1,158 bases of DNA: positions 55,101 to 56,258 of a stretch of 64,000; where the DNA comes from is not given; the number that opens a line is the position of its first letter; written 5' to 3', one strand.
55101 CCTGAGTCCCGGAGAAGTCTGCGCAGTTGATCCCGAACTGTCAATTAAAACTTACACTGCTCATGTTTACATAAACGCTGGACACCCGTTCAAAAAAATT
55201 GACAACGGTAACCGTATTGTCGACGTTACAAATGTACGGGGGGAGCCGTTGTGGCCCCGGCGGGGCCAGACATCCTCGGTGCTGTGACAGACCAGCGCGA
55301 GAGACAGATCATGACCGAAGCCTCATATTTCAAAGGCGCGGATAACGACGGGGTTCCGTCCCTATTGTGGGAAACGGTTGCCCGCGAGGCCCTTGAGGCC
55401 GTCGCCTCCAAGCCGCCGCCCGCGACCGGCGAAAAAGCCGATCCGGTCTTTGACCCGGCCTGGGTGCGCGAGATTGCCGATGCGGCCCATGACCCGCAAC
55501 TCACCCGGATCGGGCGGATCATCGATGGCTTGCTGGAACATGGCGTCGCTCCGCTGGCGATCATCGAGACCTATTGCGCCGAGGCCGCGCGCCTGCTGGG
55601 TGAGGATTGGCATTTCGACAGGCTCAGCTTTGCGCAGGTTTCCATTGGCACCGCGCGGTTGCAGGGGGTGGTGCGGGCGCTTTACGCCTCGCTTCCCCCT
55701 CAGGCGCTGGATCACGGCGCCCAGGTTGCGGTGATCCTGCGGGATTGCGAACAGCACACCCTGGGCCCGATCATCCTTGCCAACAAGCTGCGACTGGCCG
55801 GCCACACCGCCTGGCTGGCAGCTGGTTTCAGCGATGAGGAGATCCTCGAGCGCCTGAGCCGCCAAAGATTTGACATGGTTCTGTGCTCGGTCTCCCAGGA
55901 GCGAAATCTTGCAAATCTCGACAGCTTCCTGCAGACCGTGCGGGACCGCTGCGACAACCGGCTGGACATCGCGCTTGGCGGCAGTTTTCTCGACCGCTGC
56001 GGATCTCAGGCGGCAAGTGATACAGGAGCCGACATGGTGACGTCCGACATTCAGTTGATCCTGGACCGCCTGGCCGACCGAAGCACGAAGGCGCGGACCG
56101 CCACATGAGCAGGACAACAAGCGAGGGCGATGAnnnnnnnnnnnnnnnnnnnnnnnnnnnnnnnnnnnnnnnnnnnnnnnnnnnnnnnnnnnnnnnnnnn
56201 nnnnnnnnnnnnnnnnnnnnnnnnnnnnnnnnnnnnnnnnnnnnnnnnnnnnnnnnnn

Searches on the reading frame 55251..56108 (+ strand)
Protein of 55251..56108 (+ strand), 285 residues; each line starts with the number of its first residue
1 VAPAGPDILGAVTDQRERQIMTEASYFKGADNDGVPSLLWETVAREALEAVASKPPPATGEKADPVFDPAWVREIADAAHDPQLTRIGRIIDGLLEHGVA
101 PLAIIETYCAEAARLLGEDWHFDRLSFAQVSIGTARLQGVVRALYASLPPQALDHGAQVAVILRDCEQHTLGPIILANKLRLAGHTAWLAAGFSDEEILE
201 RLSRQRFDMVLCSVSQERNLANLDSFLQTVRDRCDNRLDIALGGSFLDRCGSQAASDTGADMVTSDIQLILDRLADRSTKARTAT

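Call 89: search_protein_families(library=pfam, proteins=[window:55251-56108:+], max_evalue=0.01)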
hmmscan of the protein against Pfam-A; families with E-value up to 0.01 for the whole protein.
window:55251-56108:+ (285 aa): 2 families
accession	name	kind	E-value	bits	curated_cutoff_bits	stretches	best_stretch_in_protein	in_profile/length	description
PF02607.22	B12-binding_2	-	0.00011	22.8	23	1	73-144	3-73/74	B12 binding domain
PF02310.24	B12-binding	-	0.00011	22.4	32.1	1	167-259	11-104/121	B12 binding domain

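Call 90: search_solved_structures(query=window:55251-56108:+, max_evalue=0.01)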
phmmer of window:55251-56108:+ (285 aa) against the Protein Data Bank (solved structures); distinct sequences matched with E-value up to 0.01: 2.
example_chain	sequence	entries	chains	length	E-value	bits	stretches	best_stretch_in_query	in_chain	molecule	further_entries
7te2_A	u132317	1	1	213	9.2e-23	84.7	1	72-273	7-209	AerR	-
8j2y_A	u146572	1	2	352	3.6e-05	27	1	89-212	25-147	GGDEF domain-containing protein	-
